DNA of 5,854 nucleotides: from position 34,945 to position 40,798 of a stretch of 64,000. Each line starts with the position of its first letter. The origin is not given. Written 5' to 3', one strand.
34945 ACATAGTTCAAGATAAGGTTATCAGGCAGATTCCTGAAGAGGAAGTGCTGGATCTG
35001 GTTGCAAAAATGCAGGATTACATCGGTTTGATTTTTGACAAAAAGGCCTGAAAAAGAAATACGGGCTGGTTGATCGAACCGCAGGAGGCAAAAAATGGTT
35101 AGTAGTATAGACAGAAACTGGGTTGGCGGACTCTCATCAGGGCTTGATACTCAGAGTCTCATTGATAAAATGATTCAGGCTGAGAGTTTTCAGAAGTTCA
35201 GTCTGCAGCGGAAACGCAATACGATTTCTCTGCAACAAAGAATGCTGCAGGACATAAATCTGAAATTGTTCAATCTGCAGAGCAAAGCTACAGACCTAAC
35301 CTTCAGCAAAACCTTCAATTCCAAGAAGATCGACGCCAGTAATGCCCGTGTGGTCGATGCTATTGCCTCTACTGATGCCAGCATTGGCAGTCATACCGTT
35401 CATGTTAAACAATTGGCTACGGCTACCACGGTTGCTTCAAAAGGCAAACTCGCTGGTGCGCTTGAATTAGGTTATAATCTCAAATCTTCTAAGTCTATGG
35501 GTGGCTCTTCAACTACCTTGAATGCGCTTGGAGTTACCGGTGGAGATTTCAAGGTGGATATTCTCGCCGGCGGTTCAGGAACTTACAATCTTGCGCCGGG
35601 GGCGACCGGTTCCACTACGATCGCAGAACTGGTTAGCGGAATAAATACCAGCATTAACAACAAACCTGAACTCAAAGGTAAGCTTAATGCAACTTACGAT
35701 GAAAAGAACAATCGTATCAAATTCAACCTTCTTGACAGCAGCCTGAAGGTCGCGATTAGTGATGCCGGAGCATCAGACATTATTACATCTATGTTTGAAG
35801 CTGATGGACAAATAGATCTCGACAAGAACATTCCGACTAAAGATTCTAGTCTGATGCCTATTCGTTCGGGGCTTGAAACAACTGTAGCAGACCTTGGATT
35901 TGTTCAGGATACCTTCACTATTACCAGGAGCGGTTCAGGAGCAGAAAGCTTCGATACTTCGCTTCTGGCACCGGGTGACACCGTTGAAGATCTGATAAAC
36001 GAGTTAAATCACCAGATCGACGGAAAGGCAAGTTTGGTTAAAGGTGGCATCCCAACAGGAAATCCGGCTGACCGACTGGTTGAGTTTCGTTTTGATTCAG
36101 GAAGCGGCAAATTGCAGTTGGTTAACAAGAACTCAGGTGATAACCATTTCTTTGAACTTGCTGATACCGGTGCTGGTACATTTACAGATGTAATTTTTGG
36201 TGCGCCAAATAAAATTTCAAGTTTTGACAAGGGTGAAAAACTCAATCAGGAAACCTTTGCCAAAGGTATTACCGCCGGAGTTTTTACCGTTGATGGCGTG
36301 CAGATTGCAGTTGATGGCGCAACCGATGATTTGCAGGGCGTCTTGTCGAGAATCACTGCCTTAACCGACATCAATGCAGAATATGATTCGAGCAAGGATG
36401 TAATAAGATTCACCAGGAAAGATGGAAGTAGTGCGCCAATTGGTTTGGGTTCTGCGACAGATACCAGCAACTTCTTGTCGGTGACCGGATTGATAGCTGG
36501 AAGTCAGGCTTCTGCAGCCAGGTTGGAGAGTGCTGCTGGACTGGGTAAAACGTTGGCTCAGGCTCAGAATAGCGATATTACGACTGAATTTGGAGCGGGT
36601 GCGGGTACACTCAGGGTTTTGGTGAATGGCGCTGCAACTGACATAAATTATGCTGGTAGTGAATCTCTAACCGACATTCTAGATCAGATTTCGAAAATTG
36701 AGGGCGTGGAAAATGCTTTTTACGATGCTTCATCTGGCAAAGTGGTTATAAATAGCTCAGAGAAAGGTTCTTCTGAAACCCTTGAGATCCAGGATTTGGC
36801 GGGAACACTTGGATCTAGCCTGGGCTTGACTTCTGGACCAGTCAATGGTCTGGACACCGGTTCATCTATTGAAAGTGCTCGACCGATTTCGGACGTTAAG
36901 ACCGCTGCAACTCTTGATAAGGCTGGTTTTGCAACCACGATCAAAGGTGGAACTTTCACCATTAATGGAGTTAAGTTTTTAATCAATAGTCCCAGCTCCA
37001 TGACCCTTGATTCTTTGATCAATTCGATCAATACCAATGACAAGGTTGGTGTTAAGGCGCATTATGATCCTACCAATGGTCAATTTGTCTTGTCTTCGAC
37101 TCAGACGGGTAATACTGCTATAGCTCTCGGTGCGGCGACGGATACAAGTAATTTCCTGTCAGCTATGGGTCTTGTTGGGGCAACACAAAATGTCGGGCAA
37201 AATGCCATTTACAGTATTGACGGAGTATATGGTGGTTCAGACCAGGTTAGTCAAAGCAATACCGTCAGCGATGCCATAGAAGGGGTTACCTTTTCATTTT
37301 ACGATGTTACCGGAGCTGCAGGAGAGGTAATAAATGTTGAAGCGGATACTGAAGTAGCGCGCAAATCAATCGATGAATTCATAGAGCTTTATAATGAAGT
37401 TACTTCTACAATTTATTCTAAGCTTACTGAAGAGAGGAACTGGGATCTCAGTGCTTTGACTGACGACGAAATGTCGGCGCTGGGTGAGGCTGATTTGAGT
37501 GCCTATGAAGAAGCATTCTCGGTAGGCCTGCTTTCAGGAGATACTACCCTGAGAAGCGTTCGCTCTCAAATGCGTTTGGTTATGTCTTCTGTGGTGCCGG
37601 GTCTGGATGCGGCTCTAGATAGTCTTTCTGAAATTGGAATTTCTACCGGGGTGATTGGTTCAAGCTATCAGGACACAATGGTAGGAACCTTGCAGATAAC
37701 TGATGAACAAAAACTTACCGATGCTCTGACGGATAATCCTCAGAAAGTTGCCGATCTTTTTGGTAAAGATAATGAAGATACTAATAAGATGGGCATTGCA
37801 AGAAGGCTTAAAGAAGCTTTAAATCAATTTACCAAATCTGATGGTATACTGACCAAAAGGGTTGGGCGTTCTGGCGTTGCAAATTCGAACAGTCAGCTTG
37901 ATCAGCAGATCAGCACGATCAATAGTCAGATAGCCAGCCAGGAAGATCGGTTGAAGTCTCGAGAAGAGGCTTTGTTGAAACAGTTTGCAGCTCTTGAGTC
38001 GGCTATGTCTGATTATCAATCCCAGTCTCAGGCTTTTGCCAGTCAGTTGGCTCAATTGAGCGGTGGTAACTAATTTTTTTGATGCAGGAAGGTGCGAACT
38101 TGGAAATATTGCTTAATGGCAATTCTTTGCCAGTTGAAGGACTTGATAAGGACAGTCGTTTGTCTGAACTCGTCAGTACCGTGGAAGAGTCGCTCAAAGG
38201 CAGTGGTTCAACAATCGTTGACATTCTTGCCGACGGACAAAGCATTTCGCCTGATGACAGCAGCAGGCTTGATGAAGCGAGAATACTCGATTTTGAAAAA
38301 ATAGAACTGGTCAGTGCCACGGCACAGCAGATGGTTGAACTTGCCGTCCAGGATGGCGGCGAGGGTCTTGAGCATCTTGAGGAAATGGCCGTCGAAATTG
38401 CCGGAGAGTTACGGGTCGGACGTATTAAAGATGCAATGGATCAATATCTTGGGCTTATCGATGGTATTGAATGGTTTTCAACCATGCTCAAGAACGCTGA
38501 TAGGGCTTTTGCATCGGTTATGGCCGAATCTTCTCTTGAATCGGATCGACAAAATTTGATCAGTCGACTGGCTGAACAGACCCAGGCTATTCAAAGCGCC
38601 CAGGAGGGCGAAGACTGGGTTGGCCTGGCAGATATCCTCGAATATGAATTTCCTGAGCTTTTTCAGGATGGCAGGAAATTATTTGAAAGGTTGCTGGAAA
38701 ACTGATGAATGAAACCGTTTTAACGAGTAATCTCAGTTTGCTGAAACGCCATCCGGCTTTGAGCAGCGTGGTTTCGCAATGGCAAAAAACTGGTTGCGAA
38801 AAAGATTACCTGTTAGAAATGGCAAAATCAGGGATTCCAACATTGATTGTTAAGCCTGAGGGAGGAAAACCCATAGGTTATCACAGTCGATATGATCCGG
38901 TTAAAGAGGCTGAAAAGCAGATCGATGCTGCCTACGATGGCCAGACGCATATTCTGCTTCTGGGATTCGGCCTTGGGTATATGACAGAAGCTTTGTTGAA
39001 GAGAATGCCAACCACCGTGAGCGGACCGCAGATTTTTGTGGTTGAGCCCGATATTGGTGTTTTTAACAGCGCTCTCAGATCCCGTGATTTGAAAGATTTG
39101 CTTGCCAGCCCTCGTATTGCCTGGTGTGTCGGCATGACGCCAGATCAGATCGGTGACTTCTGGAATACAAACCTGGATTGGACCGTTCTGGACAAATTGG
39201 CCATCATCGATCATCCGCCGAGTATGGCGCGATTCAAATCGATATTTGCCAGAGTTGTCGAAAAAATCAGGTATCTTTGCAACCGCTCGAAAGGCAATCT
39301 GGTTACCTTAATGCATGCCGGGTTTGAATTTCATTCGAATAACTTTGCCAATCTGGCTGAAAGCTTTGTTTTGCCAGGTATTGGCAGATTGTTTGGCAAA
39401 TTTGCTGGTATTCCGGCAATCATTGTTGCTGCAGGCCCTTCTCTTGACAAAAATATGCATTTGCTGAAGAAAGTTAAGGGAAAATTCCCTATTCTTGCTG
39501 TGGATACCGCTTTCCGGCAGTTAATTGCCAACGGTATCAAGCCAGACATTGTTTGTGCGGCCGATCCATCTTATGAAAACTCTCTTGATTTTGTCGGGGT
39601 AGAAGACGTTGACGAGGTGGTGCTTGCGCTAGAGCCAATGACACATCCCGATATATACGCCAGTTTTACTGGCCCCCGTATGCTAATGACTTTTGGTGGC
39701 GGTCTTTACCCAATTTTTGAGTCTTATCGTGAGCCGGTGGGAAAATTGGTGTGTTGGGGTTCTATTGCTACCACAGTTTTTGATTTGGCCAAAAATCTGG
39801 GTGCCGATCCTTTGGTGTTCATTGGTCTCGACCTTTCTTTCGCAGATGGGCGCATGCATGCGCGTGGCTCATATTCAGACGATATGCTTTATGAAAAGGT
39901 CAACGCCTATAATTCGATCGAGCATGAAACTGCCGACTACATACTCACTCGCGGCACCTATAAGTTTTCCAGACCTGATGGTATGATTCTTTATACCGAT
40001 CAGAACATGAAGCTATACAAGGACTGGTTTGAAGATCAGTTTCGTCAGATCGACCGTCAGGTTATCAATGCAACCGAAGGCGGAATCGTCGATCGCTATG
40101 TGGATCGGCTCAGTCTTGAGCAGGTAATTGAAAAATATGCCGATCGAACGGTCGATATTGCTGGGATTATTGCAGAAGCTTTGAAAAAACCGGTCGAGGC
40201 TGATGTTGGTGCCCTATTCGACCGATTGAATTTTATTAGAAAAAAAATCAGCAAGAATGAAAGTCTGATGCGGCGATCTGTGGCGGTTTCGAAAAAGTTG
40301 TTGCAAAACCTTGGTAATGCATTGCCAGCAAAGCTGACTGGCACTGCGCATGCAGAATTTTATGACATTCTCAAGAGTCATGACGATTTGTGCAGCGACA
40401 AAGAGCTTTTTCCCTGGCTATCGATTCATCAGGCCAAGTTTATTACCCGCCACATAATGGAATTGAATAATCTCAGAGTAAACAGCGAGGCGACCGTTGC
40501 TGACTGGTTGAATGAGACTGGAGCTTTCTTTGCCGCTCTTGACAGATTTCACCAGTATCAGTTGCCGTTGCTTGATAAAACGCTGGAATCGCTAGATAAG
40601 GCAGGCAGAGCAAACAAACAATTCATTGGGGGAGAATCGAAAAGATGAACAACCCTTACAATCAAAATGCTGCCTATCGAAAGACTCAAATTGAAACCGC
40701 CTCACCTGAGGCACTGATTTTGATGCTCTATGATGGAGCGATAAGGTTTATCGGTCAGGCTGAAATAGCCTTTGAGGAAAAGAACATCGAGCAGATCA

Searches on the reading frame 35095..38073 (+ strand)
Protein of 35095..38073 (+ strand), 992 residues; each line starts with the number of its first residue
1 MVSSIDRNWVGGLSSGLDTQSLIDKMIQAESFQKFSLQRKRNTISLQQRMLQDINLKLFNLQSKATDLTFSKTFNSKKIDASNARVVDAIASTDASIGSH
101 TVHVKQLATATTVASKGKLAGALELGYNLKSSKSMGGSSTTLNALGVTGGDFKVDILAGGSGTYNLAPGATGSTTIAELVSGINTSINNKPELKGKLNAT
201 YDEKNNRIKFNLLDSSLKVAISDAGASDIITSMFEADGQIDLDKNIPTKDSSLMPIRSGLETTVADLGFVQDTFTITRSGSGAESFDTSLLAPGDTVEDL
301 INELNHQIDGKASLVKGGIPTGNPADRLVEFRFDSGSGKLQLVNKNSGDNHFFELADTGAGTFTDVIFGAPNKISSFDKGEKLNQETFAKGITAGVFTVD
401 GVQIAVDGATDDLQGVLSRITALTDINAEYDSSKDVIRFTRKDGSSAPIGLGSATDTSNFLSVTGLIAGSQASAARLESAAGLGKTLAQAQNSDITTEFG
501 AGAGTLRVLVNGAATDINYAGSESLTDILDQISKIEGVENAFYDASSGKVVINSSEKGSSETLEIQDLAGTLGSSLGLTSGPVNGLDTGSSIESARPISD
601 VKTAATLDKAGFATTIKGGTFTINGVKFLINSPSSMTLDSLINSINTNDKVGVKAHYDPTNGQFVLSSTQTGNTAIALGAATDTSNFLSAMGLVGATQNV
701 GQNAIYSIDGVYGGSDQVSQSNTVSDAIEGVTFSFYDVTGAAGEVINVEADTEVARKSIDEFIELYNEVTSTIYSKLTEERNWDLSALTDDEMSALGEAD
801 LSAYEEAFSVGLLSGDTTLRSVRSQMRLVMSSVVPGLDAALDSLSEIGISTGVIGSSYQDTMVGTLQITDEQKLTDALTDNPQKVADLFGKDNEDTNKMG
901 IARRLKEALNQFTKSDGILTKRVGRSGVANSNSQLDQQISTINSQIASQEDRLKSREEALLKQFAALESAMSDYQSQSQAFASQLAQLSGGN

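Call 4: search_protein_families(library=pfam, proteins=[window:35095-38073:+], max_evalue=0.01)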
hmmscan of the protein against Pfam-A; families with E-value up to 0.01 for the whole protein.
window:35095-38073:+ (992 aa): 3 families
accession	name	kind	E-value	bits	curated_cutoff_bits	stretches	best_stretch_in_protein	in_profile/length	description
PF07195.17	FliD_C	-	6.4e-48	163.7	25.4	1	701-975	1-235/236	Flagellar hook-associated protein 2 C-terminus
PF02465.23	FliD_N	-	6e-19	68.9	24.8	1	15-110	1-96/97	Flagellar hook-associated protein 2 N-terminus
PF18914.6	DUF5666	-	2.2e-05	25.1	27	1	611-664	2-54/60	Domain of unknown function (DUF5666)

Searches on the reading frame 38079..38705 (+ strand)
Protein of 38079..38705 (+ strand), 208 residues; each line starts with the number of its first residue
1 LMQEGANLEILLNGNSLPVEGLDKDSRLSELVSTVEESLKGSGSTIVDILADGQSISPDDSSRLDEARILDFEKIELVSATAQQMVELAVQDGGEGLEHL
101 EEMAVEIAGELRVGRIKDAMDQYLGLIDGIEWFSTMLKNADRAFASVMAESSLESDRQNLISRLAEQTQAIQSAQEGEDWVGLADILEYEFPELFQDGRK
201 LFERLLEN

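Call 4: search_protein_families(library=pfam, proteins=[window:38079-38705:+], max_evalue=0.01)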
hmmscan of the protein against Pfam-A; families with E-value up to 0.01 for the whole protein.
window:38079-38705:+ (208 aa): 0 families

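Call 5: search_protein_families(library=ncbifam, proteins=[window:38079-38705:+], max_evalue=0.1)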
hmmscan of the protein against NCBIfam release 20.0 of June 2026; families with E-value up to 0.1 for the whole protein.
window:38079-38705:+ (208 aa): 1 family
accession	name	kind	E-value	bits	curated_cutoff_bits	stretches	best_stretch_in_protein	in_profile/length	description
TIGR02478.1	6PF1K_euk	equivalog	0.096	10.8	708.4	0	103-191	276-363/744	6-phosphofructokinase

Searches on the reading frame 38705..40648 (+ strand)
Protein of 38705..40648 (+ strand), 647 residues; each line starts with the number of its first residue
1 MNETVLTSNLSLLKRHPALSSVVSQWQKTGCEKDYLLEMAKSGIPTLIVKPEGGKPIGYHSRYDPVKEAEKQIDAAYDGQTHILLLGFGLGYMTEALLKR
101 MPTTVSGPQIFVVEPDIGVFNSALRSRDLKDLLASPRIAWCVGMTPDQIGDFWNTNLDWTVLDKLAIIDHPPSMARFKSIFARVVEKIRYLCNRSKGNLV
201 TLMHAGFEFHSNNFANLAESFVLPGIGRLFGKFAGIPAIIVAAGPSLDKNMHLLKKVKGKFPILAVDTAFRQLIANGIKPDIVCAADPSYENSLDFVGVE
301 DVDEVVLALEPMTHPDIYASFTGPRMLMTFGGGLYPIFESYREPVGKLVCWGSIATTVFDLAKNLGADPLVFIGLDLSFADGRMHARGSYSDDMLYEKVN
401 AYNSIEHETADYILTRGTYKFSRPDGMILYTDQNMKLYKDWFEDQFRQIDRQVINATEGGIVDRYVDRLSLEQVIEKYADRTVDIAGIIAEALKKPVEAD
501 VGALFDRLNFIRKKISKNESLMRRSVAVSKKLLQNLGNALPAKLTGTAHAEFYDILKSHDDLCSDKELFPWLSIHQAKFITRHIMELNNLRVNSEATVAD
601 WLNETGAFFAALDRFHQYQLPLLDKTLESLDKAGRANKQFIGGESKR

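Call 4: search_protein_families(library=pfam, proteins=[window:38705-40648:+], max_evalue=0.01)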
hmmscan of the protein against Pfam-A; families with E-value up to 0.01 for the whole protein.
window:38705-40648:+ (647 aa): 1 family
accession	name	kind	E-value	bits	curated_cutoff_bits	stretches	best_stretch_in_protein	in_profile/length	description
PF01973.23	MptE-like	-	1.1e-38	133.1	34.6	1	212-381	2-170/171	6-hydroxymethylpterin diphosphokinase MptE-like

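Call 5: search_protein_families(library=ncbifam, proteins=[window:38705-40648:+], max_evalue=0.1)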
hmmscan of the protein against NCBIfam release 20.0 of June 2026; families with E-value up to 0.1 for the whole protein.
window:38705-40648:+ (647 aa): 1 family
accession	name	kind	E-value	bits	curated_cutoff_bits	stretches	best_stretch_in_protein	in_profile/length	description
NF050051.1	FlagModPseD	domain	1.5e-19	70.1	670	1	237-461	229-448/640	flagellin modification protein PseD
